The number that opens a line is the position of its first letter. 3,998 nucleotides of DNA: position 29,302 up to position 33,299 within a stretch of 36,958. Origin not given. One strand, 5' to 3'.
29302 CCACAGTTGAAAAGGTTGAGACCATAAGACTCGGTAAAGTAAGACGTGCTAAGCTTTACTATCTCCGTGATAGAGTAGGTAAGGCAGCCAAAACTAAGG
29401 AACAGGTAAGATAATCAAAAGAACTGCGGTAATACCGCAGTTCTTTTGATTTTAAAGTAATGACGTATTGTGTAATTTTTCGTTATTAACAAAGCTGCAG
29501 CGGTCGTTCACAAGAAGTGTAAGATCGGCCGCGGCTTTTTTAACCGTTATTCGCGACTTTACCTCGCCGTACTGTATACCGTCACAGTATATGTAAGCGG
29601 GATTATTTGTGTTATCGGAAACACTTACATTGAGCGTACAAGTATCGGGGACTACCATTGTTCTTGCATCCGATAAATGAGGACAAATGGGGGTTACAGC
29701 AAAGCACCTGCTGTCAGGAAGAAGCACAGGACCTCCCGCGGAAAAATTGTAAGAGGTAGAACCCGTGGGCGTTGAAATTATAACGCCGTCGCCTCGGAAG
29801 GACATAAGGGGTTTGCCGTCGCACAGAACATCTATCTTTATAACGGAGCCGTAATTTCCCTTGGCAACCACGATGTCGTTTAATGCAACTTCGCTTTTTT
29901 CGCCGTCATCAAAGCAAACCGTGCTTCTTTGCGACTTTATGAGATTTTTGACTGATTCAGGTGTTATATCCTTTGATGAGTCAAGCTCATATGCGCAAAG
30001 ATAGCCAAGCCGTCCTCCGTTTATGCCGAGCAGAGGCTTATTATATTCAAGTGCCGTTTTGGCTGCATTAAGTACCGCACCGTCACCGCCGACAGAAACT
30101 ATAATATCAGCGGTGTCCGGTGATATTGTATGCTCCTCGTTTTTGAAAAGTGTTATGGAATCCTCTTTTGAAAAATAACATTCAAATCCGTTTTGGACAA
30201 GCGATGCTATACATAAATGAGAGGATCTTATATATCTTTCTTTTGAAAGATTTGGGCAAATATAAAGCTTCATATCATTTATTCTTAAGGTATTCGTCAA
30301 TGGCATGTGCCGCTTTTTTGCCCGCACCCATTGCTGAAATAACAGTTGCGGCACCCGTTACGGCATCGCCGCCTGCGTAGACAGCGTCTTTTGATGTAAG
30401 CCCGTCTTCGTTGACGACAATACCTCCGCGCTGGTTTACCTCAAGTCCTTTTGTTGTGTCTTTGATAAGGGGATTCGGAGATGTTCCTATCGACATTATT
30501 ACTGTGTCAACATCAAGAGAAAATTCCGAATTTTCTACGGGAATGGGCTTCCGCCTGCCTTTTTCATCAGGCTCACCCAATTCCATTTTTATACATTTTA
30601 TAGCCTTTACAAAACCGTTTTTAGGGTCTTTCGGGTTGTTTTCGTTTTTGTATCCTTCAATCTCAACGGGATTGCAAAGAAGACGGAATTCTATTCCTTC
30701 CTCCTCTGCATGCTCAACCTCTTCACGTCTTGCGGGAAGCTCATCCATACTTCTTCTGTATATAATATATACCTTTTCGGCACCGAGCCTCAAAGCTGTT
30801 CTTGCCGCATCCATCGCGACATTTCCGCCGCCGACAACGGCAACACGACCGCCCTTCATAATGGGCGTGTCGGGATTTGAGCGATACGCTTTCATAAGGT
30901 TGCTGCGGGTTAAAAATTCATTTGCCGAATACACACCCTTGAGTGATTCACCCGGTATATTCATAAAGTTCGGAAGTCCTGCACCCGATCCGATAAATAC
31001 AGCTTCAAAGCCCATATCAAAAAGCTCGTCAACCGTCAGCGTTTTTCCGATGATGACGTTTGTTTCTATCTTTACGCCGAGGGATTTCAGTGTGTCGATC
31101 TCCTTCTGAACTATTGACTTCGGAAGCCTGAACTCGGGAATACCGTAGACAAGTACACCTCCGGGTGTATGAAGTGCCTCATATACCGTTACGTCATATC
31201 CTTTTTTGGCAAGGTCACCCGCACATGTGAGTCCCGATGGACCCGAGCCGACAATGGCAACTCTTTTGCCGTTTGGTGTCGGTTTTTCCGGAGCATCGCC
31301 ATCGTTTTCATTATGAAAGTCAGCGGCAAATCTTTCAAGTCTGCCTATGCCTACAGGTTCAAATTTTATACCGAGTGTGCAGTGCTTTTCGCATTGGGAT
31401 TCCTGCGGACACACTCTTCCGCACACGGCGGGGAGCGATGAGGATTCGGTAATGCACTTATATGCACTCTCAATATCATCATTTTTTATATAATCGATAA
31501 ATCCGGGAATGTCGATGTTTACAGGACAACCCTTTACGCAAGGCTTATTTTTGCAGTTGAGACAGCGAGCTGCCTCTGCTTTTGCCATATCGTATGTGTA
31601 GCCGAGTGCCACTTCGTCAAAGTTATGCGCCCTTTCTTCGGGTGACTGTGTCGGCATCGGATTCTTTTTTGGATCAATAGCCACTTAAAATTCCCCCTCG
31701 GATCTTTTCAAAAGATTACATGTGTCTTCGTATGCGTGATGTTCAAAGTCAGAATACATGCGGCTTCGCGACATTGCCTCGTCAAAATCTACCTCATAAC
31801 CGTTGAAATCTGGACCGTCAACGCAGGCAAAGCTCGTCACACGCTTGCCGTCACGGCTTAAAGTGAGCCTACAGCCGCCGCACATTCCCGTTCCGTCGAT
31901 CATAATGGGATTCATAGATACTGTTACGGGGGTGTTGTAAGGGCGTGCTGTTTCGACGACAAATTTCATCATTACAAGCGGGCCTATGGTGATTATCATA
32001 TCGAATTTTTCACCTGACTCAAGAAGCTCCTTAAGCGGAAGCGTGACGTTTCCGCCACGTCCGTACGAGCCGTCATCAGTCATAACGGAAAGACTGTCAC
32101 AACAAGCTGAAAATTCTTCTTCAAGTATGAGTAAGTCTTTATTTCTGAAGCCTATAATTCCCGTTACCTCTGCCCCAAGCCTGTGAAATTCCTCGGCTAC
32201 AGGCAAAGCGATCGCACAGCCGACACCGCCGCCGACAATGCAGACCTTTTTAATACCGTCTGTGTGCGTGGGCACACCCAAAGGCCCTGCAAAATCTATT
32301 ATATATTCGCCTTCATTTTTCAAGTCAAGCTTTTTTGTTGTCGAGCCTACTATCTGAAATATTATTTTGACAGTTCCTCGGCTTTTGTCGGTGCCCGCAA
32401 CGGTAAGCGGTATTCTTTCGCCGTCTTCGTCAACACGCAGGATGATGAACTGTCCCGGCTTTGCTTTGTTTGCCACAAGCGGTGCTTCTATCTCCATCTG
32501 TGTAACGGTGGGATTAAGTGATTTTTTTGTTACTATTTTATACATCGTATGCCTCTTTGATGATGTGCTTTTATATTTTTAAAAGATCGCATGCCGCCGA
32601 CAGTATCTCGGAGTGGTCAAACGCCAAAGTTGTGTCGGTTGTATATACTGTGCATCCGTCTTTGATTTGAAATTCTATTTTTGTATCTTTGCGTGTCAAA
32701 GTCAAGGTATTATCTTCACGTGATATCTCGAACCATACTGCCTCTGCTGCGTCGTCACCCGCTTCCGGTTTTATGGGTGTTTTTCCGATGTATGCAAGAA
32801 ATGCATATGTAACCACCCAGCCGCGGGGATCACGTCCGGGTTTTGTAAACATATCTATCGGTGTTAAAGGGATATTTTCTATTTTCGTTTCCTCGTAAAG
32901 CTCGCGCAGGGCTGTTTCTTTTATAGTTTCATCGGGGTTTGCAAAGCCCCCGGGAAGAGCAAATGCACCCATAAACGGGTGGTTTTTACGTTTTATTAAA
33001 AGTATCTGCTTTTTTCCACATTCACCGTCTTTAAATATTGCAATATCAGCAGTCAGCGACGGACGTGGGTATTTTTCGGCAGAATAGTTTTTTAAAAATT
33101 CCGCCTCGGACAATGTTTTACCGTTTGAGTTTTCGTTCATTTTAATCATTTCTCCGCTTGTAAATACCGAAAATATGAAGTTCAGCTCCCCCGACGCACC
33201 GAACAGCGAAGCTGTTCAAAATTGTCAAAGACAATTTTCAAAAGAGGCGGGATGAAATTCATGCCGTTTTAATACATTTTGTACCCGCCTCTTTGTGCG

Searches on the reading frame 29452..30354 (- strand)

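Call 49: search_protein_families(library=pfam, proteins=[window:29452-30354:-], max_evalue=0.0001)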
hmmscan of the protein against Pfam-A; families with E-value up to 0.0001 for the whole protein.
window:29452-30354:- (300 aa): 2 families
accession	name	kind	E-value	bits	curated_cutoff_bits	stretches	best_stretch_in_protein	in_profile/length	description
PF20143.4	NAD_kinase_C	-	1.9e-27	95.9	23.7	1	158-268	1-109/126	ATP-NAD kinase C-terminal domain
PF01513.26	NAD_kinase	-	1.1e-09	39.2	25.5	1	76-125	67-116/130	ATP-NAD kinase N-terminal domain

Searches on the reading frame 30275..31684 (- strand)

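Call 49: search_protein_families(library=pfam, proteins=[window:30275-31684:-], max_evalue=0.0001)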
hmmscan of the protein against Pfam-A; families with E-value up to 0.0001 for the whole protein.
window:30275-31684:- (469 aa): 13 families
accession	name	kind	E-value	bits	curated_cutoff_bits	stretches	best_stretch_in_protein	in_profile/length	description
PF14691.11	Fer4_20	-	1.7e-42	144.2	25.8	1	18-127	1-111/113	Dihydroprymidine dehydrogenase domain II, 4Fe-4S cluster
PF07992.20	Pyr_redox_2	-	6.5e-38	131.2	26.1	1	141-455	2-291/291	Pyridine nucleotide-disulphide oxidoreductase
PF00070.33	Pyr_redox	-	9.3e-15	55.4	22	1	280-347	1-71/82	Pyridine nucleotide-disulphide oxidoreductase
PF13738.12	Pyr_redox_3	-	2.3e-09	37.4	30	0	263-312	149-197/305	Pyridine nucleotide-disulphide oxidoreductase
PF13450.12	NAD_binding_8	-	1.3e-08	35.4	21.9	1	144-176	1-33/68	NAD(P)-binding Rossmann-like domain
PF01946.23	Thi4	-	9e-07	28.8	26.2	1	142-207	20-85/235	Thi4 family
PF01262.27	AlaDh_PNT_C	-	5.7e-06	26.3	23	0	275-325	25-69/214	Alanine dehydrogenase/PNT, C-terminal domain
PF13241.12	NAD_binding_7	-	8.2e-06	26.8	22.1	0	276-324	5-49/104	Putative NAD(P)-binding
PF12831.13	FAD_oxidored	-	1.3e-05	25.2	27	0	142-181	2-41/416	FAD dependent oxidoreductase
PF01266.30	DAO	-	2.4e-05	24.5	27.9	1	141-175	1-35/353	FAD dependent oxidoreductase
PF03486.20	HI0933_like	-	8.2e-05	22.6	50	0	141-175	2-36/244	HI0933-like protein Rossmann domain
PF03807.23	F420_oxidored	-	9.4e-05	23.4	21.6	0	280-324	1-45/94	NADP oxidoreductase coenzyme F420-dependent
PF00890.30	FAD_binding_2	-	9.4e-05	22.2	20.4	0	142-176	2-36/414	FAD binding domain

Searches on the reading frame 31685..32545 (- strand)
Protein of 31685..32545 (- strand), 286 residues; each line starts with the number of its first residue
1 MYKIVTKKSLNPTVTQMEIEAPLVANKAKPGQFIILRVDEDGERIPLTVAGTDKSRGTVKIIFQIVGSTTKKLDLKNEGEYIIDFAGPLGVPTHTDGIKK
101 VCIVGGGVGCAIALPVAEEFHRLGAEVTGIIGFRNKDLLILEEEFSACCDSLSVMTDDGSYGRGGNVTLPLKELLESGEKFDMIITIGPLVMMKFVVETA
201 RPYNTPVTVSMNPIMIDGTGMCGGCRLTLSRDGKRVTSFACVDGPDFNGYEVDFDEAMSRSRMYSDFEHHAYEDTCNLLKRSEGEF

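Call 49: search_protein_families(library=pfam, proteins=[window:31685-32545:-], max_evalue=0.0001)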
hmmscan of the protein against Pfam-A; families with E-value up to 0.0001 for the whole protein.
window:31685-32545:- (286 aa): 1 family
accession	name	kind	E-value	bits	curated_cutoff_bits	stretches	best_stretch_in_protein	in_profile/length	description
PF10418.14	DHODB_Fe-S_bind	-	1.1e-11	44.7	23.9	1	212-253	1-41/41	Iron-sulfur cluster binding domain of dihydroorotate dehydrogenase B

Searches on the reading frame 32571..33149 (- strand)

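Call 49: search_protein_families(library=pfam, proteins=[window:32571-33149:-], max_evalue=0.0001)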
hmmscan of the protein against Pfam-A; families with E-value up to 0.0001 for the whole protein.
window:32571-33149:- (192 aa): 1 family
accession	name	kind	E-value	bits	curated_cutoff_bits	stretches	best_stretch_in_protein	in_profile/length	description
PF00293.34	NUDIX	-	7.8e-17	62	21.1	1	46-144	14-117/134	NUDIX domain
